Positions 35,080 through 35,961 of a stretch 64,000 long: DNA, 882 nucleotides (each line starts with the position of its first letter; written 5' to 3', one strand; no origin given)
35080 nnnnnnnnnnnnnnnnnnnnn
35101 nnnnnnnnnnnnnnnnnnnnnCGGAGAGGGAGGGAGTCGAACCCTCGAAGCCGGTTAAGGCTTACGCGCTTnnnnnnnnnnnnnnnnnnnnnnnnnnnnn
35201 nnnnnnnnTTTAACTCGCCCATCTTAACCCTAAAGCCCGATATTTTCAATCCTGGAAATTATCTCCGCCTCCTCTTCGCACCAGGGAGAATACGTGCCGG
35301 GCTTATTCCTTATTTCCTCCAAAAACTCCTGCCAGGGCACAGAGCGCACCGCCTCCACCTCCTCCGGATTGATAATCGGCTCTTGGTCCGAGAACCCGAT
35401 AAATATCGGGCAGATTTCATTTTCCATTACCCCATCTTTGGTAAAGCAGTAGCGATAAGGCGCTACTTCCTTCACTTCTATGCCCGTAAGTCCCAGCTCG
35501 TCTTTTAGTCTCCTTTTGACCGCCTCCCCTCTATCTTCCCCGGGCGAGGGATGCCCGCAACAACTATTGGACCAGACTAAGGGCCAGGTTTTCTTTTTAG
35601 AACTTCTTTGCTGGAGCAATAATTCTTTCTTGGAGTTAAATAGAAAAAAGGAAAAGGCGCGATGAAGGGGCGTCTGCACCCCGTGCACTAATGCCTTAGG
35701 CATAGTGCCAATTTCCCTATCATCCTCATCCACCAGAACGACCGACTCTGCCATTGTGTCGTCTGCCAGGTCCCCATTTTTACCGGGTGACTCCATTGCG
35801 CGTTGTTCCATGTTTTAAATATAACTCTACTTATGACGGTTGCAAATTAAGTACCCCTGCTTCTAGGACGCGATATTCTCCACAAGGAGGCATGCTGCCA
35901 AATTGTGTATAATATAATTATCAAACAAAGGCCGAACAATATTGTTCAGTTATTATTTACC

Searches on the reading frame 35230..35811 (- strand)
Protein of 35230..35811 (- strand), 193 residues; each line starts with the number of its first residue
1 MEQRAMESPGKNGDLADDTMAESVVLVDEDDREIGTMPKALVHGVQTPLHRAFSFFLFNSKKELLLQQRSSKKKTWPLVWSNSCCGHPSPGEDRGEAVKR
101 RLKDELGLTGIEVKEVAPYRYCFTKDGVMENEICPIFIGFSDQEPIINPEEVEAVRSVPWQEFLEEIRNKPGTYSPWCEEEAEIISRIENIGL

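Call 77: search_protein_families(library=pfam, proteins=[window:35230-35811:-], max_evalue=0.00001)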
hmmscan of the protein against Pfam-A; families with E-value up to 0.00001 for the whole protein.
window:35230-35811:- (193 aa): 1 family
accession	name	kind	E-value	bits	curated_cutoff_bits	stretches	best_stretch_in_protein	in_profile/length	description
PF00293.34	NUDIX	-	1e-18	68.1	21.1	1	49-177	2-133/134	NUDIX domain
